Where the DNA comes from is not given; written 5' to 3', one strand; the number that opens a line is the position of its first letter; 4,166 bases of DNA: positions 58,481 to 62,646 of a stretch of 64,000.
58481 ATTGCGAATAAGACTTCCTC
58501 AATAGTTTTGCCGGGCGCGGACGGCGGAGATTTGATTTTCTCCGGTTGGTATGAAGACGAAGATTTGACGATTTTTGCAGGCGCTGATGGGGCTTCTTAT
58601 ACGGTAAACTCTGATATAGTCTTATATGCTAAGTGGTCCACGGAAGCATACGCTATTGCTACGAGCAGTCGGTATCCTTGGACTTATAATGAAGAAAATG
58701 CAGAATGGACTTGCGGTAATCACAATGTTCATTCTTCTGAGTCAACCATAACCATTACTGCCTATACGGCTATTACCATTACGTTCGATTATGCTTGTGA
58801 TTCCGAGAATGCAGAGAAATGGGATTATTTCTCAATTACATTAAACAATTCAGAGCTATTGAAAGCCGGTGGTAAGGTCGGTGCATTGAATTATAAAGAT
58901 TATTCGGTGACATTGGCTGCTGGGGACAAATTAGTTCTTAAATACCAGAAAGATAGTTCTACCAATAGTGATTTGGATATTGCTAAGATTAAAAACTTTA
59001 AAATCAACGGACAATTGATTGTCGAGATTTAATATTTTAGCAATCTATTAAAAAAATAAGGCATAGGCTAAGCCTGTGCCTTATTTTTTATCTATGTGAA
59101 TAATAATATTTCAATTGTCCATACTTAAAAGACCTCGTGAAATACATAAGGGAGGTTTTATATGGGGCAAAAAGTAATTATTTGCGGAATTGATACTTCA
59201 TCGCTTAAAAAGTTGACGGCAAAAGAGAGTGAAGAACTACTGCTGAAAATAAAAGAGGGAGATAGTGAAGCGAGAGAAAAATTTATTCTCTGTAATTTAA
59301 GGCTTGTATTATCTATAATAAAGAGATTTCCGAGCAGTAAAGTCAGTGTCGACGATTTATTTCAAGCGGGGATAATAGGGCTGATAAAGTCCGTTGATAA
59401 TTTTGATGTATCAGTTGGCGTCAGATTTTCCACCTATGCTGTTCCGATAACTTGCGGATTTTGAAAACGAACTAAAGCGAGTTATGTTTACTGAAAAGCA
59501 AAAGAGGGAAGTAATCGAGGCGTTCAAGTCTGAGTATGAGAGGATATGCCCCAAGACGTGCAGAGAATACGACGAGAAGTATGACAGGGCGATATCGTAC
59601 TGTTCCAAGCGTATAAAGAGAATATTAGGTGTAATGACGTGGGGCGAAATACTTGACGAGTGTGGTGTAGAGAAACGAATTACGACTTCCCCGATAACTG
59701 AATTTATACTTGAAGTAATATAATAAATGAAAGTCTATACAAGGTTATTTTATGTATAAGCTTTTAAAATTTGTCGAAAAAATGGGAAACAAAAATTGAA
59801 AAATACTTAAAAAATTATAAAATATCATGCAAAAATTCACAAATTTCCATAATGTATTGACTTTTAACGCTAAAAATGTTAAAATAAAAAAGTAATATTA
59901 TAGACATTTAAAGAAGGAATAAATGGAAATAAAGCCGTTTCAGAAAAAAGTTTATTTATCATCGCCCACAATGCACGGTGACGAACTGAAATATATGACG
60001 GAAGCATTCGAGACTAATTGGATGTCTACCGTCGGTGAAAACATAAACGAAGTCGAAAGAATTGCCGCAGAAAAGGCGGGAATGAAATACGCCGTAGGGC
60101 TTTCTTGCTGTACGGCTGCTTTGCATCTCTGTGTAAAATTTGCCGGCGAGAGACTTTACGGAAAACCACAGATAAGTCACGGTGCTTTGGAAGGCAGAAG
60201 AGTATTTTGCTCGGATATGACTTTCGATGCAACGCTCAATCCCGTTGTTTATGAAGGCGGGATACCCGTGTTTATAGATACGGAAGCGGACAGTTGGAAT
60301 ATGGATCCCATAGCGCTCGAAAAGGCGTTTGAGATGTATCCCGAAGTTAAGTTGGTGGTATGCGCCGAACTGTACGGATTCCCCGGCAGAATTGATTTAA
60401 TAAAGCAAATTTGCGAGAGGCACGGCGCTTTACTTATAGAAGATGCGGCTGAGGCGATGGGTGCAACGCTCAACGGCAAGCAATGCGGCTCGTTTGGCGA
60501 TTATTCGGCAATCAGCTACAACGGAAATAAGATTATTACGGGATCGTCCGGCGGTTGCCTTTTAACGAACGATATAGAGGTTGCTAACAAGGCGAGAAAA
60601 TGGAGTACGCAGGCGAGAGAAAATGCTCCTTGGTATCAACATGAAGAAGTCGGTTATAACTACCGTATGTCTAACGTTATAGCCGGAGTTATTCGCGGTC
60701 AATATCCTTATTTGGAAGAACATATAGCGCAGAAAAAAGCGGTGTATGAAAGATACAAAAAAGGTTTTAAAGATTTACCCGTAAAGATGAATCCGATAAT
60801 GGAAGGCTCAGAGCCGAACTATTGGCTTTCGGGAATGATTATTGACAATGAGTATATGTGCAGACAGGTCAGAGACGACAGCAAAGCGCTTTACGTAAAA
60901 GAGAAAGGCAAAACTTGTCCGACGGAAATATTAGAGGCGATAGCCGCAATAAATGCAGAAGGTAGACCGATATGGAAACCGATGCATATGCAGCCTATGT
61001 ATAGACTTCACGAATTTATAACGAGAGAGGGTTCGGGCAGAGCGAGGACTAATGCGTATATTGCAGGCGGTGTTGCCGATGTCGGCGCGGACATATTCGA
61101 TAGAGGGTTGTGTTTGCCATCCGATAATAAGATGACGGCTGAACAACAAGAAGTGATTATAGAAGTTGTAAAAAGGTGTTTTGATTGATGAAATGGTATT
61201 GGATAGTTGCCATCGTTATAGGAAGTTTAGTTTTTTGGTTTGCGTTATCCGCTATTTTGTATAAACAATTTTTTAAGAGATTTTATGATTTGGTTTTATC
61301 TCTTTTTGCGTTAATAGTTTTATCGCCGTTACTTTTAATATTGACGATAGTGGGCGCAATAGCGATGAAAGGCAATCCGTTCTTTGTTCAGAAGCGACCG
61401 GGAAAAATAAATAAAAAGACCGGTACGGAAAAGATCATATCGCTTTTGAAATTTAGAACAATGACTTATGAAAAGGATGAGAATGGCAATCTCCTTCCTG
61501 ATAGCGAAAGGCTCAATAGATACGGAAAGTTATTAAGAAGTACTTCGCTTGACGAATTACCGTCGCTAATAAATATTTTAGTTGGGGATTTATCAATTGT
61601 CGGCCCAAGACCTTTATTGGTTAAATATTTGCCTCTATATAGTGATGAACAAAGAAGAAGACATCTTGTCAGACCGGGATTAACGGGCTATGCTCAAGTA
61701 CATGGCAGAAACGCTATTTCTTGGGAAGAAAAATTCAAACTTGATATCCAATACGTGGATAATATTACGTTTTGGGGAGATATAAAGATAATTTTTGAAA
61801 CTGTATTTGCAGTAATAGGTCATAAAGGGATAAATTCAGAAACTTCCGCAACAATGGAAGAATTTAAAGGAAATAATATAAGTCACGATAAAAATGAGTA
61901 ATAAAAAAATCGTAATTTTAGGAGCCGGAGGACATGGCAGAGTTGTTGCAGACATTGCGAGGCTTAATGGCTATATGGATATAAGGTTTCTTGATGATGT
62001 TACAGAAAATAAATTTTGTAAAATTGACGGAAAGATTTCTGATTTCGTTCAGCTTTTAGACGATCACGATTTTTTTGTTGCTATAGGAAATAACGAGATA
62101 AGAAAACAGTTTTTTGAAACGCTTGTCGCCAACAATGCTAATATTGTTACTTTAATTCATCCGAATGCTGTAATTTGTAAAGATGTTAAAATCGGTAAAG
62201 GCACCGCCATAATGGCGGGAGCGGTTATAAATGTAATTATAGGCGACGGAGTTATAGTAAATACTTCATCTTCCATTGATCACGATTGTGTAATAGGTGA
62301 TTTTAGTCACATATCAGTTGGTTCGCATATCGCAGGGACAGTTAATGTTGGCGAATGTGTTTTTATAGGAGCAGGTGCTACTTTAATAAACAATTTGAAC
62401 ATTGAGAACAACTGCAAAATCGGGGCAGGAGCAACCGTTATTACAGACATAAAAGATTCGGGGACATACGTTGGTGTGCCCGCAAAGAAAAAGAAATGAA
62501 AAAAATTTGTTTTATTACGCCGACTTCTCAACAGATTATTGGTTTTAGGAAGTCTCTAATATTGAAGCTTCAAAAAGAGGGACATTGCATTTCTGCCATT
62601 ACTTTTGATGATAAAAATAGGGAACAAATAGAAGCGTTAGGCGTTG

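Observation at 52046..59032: Novel ~300-aa repeated module (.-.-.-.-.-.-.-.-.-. ... G-T-Y ... L-D-G-x-G-G) present once in the 528-aa and four times in the 1770-aa lipoprotein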

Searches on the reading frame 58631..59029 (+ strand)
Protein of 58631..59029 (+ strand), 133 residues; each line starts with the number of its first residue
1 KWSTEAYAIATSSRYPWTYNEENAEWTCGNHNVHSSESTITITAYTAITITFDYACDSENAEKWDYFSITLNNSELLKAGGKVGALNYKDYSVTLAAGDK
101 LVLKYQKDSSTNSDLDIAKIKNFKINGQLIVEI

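Call 46: search_solved_structures(query=A2, max_evalue=10, show_alignments=1)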
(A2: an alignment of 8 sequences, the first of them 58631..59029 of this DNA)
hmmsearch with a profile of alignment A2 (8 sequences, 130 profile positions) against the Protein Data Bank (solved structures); distinct sequences matched with E-value up to 10: 2.
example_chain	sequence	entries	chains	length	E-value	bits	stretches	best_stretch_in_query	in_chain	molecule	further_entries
6o38_A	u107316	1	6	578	0.8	13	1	5-39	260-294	Acinetobacter secreted protease CpaA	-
1jfm_A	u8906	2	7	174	4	10.7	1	3-29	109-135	retinoic acid early transcript beta | Retinoic acid early-inducible protein 1-beta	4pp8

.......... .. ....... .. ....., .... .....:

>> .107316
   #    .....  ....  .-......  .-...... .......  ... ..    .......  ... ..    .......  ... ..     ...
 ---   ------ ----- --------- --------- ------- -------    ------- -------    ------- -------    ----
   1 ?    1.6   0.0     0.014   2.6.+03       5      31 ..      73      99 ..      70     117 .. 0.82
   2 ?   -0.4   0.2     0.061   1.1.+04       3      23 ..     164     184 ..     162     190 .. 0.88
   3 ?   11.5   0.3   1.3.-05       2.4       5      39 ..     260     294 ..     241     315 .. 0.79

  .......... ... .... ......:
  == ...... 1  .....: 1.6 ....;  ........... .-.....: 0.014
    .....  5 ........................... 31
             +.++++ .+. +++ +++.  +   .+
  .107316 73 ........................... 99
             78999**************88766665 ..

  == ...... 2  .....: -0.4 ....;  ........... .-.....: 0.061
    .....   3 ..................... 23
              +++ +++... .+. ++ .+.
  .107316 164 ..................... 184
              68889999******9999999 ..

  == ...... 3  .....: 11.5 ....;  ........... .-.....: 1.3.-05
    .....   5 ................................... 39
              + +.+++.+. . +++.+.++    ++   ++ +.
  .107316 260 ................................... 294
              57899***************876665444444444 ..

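Call 47: search_protein_families(library=pfam, alignment_id=A2, max_evalue=1)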
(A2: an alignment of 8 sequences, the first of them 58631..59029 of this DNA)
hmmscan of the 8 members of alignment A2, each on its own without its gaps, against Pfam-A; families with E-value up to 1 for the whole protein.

A. member 1, window:58631-59029:+ (133 aa): 1 family
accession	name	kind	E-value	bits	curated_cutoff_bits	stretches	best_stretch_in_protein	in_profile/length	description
PF13753.12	SWM_repeat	-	0.19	12.4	27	0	97-126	14-43/86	Putative flagellar system-associated repeat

B. families by the number of members that match (of 8 scanned): 8 families
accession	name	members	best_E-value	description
PF20944.2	StcE_b-sandwich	1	0.025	Metalloprotease StcE, beta-sandwich domain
PF25713.1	N4_GP8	1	0.026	Bacteriophage N4 DNA replication inhibitor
PF07417.17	Crl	1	0.13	Sigma factor-binding transcriptional regulator Crl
PF08007.18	JmjC_2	1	0.14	JmjC domain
PF00508.23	PPV_E2_N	1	0.17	E2 (early) protein, N terminal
PF13753.12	SWM_repeat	1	0.19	Putative flagellar system-associated repeat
PF18998.6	Flg_new_2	1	0.32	Divergent InlB B-repeat domain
PF03640.20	Lipoprotein_15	1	0.68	Secreted repeat of unknown function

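Call 55: predict_structure(alignment_id=A3)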
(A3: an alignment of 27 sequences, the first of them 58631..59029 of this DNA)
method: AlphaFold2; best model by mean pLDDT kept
length: 133 residues; sequences in the alignment: 27
mean_pLDDT: 92.9   pTM: 0.87
mean pLDDT of the five models: 92.9, 92.5, 91.3, 91.1, 90.4
residues with pLDDT >= 90: 104; 70-90: 24; 50-70: 5; < 50: 0
segments of 3 or more residues with pLDDT < 50: none
pLDDT, mean of each block of 10 residues (from residue 1): 87 97 97 94 98 92 88 96 86 98 93 84 98 95
secondary structure, 60 per line:
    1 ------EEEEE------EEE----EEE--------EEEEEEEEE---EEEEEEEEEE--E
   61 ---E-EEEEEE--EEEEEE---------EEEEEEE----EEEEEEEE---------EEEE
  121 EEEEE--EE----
elements in order: E7-11 E18-20 E25-27 E36-44 E48-57 E66-71 E74-79 E89-95 E100-107 E117-125

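Call 57: fold_search(model_id=the predicted structure, library=pdb)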
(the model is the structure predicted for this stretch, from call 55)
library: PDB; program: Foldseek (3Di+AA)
matches with E <= 10: 1784; with E <= 0.001: 20
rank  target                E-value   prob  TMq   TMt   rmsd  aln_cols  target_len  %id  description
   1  6bqm                  2.7e-05  1.00  0.63  0.21   3.9       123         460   16  Secreted serine protease VesC from Vibrio cholerae (released 2018-11-28)
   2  8a28_A                2.0e-04  1.00  0.49  0.21   6.9       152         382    8  Structure of the astacin zymogen of LAST-MAM from Limulus polyphemus (released 2022-10-19)
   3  2xvg                  3.1e-04  1.00  0.37  0.07  15.4       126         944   13  crystal structure of alpha-xylosidase (GH31) from Cellvibrio japonicus (released 2011-04-13)
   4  4d0q                  3.2e-04  1.00  0.40  0.35   7.6       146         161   10  Hyaluronan Binding Module of the Streptococcal Pneumoniae Hyaluronate Lyase (released 2014-08-06)
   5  9fmt_F                3.8e-04  1.00  0.40  0.12   7.1       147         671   11  Cryo-EM structure of the BcsB hexameric crown from the E. coli cellulose secretion macrocomplex (released 2024-10-16)
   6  9b8i                  4.0e-04  1.00  0.39  0.11   5.9       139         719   11  Cryo-EM structure of the E. coli cellulose synthase BcsB-BcsC fusion protein (released 2025-02-19)
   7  2w3j                  5.1e-04  1.00  0.46  0.45   6.0       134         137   13  Structure of a family 35 carbohydrate binding module from an environmental isolate (released 2009-01-20)
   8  7ehg_C                5.4e-04  1.00  0.44  0.44   6.2       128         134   15  Crystal Structure of MiXBM (released 2022-03-30)
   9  3wnk                  5.4e-04  1.00  0.39  0.11   7.4       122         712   11  Crystal Structure of Bacillus circulans T-3040 cycloisomaltooligosaccharide glucanotransferase (released 2014-02-05)
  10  2xom_A                5.6e-04  1.00  0.45  0.42   5.8       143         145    7  Atomic resolution structure of TmCBM61 in complex with beta-1,4- galactotriose (released 2010-09-08)
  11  7ehg_F                6.2e-04  1.00  0.45  0.45   6.1       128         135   13  Crystal Structure of MiXBM (released 2022-03-30)
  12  1szb_A                7.3e-04  1.00  0.50  0.41   5.6       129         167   13  Crystal structure of the human MBL-associated protein 19 (MAp19) (released 2004-06-22)
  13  4qb2                  7.6e-04  1.00  0.40  0.40   7.3       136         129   11  Structure of CBM35 in complex with glucuronic acid (released 2014-10-08)
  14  7ehg_E                8.0e-04  1.00  0.45  0.44   6.2       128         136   13  Crystal Structure of MiXBM (released 2022-03-30)
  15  2w46_A                8.5e-04  1.00  0.36  0.35   8.0       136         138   13  CBM35 from Cellvibrio japonicus Abf62 (released 2009-01-27)
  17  2w47_A                9.4e-04  1.00  0.39  0.38   6.8       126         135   13  Clostridium thermocellum CBM35 in complex with delta-4,5- anhydrogalacturonic acid (released 2009-01-27)
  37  4itc                  1.3e-03  1.00  0.51  0.43   6.6       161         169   12  Crystal Structure Analysis of the K1 Cleaved Adhesin domain of Lys-gingipain (Kgp) from Porphyromonas gingivalis W83 (released 2013-09-25)
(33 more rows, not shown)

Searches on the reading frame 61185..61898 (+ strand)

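Call 31: search_protein_families(library=pfam, proteins=[window:61185-61898:+], max_evalue=0.001)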
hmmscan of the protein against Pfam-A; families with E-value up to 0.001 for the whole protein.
window:61185-61898:+ (238 aa): 1 family
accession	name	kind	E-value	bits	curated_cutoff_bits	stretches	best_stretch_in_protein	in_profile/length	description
PF02397.22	Bac_transf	-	1.3e-54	184.9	27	1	31-211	1-178/179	Bacterial sugar transferase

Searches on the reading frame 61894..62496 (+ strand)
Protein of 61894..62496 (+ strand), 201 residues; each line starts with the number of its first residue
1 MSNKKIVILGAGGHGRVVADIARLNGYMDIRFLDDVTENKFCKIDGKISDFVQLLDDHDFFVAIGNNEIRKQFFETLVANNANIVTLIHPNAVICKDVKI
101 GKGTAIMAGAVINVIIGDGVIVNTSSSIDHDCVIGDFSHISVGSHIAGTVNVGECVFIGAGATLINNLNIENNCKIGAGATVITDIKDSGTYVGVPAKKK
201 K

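Call 31: search_protein_families(library=pfam, proteins=[window:61894-62496:+], max_evalue=0.001)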
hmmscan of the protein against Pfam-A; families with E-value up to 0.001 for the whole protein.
window:61894-62496:+ (201 aa): 3 families
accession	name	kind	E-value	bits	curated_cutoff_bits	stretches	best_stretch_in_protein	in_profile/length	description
PF17836.7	PglD_N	-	6.1e-21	75.2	23.4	1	5-77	1-78/78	PglD N-terminal domain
PF00132.30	Hexapep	-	3.8e-15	55.3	27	3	86-113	8-35/36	Bacterial transferase hexapeptide (six repeats)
PF25084.1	LbH_EIF2B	-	3.1e-05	24.4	54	0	117-183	7-71/105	EIF2B subunit epsilon LbH domain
